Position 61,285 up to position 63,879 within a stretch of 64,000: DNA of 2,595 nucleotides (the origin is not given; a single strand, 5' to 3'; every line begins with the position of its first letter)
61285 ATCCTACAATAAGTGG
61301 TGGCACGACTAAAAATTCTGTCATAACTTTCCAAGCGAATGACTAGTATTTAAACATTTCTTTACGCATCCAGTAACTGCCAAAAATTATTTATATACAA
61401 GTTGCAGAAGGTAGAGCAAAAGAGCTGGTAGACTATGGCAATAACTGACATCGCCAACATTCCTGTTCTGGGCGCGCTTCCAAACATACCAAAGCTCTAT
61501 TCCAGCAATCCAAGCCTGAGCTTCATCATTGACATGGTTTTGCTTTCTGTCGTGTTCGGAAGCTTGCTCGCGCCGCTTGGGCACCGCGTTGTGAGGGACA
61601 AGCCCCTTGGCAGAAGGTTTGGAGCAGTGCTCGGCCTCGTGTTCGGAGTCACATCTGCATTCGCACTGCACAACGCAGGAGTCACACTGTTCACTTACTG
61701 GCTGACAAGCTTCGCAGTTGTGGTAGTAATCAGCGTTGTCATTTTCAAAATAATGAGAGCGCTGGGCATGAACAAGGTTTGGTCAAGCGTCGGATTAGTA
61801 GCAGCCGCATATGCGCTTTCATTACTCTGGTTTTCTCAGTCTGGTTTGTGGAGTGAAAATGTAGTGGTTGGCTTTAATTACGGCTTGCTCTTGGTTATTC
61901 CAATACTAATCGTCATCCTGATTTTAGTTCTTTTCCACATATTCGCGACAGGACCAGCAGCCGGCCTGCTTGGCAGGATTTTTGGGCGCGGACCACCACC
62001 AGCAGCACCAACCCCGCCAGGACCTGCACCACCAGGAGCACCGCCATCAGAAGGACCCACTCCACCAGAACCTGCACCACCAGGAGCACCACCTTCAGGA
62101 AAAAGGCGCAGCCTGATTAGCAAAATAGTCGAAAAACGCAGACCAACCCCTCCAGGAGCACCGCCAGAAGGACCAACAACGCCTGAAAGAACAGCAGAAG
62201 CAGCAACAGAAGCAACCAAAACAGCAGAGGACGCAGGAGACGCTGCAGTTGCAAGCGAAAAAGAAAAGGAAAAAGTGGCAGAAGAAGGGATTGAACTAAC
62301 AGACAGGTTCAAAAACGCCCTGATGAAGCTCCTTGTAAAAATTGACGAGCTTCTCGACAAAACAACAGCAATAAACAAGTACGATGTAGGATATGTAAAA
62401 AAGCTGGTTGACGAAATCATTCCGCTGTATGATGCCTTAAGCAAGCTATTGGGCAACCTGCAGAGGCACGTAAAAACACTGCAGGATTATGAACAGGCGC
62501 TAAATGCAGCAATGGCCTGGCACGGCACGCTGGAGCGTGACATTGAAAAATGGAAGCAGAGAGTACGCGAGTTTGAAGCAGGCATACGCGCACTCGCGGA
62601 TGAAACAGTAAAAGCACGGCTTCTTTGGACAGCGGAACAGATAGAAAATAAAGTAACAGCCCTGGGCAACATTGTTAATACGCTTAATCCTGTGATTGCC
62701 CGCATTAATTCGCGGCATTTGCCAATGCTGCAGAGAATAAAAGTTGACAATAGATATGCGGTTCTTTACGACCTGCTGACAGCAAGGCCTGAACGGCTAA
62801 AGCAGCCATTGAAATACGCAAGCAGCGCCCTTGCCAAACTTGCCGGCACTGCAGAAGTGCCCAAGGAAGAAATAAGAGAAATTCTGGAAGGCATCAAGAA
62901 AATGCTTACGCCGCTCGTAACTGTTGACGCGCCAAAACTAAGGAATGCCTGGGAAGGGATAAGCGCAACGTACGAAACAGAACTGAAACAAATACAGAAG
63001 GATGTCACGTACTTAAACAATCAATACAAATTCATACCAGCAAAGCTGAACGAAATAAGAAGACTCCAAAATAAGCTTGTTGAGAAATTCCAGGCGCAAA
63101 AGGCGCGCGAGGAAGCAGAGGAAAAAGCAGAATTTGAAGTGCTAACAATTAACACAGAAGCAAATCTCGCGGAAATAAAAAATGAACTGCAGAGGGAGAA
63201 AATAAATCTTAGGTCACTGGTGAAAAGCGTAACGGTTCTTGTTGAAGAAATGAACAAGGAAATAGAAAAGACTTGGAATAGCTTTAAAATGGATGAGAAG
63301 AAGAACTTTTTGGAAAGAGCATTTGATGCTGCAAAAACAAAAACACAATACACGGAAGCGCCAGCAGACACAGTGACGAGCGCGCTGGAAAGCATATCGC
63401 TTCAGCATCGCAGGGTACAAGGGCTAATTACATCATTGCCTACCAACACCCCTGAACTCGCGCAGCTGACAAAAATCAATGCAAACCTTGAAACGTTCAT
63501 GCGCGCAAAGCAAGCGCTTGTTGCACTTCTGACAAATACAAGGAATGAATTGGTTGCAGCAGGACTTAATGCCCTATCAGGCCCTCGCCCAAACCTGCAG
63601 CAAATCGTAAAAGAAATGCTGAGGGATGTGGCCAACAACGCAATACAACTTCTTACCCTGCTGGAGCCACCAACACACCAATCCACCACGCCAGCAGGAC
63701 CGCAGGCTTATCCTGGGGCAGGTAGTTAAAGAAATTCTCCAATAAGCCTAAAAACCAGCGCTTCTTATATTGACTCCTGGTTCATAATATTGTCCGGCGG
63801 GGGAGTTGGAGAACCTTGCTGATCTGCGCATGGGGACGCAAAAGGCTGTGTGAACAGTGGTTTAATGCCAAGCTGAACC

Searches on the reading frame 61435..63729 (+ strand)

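Call 16: search_protein_families(library=pfam, proteins=[window:61435-63729:+], max_evalue=0.01)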
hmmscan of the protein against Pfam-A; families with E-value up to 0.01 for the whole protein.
window:61435-63729:+ (764 aa): 1 family
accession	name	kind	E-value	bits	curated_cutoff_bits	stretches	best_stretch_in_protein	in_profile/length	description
PF04513.17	Baculo_PEP_C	-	0.0014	19.1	38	0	336-427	37-118/140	Baculovirus polyhedron envelope protein, PEP, C terminus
